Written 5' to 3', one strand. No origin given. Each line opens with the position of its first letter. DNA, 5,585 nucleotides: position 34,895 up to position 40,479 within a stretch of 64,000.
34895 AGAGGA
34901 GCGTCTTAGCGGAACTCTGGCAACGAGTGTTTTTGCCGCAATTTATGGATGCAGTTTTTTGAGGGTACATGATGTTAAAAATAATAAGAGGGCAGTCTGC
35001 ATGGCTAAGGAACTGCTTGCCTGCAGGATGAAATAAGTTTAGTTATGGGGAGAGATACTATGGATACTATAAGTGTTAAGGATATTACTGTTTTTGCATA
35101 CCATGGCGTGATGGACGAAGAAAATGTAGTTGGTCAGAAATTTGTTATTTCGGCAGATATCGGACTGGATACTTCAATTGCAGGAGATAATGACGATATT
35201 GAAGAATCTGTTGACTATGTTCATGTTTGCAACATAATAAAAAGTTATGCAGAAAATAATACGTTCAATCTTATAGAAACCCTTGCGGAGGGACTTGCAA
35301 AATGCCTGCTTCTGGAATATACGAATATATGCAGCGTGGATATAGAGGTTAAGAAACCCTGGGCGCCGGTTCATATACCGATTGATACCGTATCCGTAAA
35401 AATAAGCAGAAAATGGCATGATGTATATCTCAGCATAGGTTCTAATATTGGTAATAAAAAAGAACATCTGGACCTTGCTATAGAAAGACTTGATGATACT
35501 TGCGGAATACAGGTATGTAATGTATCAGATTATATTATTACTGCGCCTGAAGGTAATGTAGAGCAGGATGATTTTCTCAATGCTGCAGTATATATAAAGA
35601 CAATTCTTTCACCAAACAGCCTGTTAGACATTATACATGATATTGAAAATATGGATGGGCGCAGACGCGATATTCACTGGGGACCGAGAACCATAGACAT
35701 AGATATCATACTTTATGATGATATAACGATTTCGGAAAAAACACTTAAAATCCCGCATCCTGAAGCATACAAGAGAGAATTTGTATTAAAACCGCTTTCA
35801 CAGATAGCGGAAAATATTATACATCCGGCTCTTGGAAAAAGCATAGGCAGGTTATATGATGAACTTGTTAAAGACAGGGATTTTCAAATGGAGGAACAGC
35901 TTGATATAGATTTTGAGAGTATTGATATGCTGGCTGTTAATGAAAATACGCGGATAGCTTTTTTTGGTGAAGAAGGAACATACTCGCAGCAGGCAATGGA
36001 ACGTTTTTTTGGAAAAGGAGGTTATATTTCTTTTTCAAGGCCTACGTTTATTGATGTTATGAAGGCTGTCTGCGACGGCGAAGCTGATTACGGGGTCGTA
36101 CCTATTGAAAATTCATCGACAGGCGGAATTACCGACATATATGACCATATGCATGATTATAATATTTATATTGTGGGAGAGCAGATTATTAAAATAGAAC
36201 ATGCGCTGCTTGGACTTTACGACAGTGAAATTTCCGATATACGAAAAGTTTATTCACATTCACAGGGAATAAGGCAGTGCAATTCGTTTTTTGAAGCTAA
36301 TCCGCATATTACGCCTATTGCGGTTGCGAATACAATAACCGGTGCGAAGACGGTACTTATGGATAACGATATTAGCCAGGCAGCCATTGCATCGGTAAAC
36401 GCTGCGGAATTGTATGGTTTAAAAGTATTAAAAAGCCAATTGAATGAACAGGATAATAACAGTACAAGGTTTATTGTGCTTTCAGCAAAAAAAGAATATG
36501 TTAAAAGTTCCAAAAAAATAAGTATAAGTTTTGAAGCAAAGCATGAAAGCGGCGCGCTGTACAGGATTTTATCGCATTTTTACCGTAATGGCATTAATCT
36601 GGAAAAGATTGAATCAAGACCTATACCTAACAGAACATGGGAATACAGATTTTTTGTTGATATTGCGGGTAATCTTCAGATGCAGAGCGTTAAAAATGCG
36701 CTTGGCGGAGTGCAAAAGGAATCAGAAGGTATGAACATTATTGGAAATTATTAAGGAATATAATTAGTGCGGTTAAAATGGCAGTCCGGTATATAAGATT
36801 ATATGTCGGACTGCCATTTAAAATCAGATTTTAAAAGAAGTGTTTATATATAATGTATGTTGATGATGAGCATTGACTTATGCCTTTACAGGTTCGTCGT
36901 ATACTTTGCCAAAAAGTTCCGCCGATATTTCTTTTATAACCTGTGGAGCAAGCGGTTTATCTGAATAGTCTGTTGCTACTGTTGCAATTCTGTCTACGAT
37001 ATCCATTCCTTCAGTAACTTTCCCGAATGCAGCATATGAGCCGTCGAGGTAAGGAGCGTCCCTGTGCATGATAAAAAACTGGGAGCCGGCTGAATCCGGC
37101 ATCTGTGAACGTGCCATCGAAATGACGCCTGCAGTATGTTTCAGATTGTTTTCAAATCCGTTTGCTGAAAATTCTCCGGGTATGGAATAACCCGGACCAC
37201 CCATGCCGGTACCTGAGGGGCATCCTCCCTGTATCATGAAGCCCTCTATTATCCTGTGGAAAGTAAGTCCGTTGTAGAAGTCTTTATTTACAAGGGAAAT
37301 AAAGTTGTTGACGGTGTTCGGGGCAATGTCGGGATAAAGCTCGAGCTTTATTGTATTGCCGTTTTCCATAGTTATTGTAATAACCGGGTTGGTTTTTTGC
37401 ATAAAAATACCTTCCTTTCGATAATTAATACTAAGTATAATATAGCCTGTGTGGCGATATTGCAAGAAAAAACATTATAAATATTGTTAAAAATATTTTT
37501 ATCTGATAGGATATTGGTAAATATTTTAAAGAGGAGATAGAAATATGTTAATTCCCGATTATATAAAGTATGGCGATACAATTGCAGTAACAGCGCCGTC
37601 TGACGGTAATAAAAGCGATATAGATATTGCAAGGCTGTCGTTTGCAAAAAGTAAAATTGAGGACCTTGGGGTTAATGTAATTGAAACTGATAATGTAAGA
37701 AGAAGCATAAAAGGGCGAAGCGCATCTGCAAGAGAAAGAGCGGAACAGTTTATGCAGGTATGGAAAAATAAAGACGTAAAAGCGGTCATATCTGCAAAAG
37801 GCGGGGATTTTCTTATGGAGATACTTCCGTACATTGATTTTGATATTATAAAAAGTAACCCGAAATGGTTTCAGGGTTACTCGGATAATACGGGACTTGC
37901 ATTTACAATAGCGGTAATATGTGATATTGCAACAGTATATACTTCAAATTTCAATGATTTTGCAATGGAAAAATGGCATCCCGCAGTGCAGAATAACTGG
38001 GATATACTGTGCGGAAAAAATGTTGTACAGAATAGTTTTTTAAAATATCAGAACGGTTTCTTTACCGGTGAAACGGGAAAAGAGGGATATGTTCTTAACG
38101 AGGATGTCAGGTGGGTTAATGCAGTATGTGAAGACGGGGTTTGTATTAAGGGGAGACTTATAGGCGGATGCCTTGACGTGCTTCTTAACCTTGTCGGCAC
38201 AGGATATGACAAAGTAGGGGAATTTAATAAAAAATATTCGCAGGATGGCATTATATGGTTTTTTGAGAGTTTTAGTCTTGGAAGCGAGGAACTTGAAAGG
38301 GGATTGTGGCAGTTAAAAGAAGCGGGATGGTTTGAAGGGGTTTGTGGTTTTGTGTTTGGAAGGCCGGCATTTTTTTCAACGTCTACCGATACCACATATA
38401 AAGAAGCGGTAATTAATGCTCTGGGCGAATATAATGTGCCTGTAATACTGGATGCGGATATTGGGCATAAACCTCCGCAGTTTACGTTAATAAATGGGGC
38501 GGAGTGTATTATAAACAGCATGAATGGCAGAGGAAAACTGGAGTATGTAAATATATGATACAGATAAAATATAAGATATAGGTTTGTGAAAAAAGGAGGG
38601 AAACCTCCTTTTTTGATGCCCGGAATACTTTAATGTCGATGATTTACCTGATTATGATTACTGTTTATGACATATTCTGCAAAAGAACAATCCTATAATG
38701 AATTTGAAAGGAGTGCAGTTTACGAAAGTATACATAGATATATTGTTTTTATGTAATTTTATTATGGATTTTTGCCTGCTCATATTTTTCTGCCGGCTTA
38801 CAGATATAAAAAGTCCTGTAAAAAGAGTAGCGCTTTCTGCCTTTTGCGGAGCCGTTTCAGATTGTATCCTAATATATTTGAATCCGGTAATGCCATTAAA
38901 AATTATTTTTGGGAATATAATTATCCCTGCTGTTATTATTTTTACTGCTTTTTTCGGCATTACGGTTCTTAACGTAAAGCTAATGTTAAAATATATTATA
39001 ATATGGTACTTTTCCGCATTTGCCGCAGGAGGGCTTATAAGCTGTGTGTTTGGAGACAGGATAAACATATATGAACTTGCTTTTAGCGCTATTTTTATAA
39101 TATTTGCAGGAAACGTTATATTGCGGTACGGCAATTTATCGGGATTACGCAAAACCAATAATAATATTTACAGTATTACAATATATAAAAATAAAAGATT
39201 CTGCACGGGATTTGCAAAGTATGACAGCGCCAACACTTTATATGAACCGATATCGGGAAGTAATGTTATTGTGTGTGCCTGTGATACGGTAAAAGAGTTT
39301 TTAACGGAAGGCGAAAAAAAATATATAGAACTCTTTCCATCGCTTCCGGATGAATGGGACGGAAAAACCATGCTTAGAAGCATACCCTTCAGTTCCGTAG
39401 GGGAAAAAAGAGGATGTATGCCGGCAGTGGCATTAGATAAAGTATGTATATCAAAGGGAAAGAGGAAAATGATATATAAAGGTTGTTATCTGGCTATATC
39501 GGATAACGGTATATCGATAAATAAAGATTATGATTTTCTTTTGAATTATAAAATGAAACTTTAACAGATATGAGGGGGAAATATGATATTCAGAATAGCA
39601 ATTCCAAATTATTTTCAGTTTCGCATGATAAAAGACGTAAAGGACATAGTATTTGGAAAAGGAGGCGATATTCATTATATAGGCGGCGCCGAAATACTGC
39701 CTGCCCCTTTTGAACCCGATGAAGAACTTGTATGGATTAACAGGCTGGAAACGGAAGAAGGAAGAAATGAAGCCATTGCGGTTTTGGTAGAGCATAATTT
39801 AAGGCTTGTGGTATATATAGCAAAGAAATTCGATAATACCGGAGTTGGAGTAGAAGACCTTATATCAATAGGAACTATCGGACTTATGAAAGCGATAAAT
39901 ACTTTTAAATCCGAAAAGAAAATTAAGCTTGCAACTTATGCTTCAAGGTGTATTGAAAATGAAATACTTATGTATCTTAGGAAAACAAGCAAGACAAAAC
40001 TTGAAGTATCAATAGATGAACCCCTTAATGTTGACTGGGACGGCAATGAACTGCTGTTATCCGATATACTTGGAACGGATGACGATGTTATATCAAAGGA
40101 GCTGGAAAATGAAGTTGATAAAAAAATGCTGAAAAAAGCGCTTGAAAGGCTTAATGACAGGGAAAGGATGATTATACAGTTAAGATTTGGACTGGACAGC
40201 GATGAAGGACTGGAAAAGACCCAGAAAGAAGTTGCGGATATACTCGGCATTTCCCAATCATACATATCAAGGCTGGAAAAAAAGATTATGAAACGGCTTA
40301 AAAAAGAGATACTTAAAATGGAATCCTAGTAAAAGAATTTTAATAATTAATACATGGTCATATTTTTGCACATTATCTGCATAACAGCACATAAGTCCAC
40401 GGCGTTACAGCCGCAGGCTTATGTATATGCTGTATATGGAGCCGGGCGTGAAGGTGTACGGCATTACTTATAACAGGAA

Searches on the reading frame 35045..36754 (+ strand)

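Call 24: search_protein_families(library=pfam, proteins=[window:35045-36754:+], max_evalue=0.001)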
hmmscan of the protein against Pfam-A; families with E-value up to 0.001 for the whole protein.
window:35045-36754:+ (569 aa): 4 families
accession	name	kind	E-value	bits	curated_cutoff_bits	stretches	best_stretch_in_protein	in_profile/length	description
PF00800.23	PDT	-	2.3e-54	184.4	25.2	1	304-483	1-180/181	Prephenate dehydratase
PF01288.25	HPPK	-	1.1e-36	126.2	25.7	1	128-255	1-115/116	7,8-dihydro-6-hydroxymethylpterin-pyrophosphokinase (HPPK)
PF02152.23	FolB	-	2.2e-33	115.6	31.8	1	9-120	1-112/113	Dihydroneopterin aldolase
PF01842.31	ACT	-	2.2e-07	30.9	27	1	493-553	2-61/66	ACT domain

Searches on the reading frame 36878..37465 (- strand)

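Call 24: search_protein_families(library=pfam, proteins=[window:36878-37465:-], max_evalue=0.001)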
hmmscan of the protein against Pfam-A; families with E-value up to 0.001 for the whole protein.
window:36878-37465:- (195 aa): 1 family
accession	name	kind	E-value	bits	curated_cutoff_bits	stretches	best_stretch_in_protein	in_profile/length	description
PF00160.26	Pro_isomerase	-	4.3e-48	164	21.7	1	29-180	2-157/159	Cyclophilin type peptidyl-prolyl cis-trans isomerase/CLD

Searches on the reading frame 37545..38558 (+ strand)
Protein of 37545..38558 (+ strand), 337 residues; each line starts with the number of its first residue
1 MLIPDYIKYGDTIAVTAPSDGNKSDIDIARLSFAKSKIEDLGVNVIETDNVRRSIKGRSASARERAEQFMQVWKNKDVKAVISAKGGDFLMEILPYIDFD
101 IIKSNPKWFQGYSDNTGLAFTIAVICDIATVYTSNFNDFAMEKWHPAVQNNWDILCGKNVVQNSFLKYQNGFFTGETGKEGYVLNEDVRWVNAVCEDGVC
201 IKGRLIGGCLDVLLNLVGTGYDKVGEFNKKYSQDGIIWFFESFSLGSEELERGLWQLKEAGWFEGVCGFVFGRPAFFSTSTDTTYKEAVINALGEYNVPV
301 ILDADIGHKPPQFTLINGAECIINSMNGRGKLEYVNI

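Call 24: search_protein_families(library=pfam, proteins=[window:37545-38558:+], max_evalue=0.001)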
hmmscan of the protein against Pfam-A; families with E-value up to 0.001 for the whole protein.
window:37545-38558:+ (337 aa): 2 families
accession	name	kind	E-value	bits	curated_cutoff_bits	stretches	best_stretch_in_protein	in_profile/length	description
PF02016.21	Peptidase_S66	-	6.8e-30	104.2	25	1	13-132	1-120/121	LD-carboxypeptidase N-terminal domain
PF17676.7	Peptidase_S66C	-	3.1e-26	92.8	23.7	1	202-321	1-118/120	LD-carboxypeptidase C-terminal domain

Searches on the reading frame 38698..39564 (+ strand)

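Call 24: search_protein_families(library=pfam, proteins=[window:38698-39564:+], max_evalue=0.001)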
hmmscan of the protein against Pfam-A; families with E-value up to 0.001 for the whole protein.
window:38698-39564:+ (288 aa): 1 family
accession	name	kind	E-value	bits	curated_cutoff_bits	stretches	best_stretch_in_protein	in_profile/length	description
PF03419.18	Peptidase_U4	-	9.3e-48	163.4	28.4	1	10-286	1-284/284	Sporulation factor SpoIIGA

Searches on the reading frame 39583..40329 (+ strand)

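Call 24: search_protein_families(library=pfam, proteins=[window:39583-40329:+], max_evalue=0.001)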
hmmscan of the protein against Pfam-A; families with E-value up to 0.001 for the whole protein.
window:39583-40329:+ (248 aa): 4 families
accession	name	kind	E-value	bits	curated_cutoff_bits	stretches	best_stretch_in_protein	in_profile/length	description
PF04542.20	Sigma70_r2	-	2.1e-17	63.1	24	1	68-137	1-70/71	Sigma-70 region 2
PF04545.22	Sigma70_r4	-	1.2e-16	60.4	24.1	1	186-241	1-50/50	Sigma-70, region 4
PF01381.28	HTH_3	-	3e-06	27.6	23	1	212-236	10-33/55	Helix-turn-helix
PF08281.18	Sigma70_r4_2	-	0.00089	19.3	25.7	0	182-226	3-41/54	Sigma-70, region 4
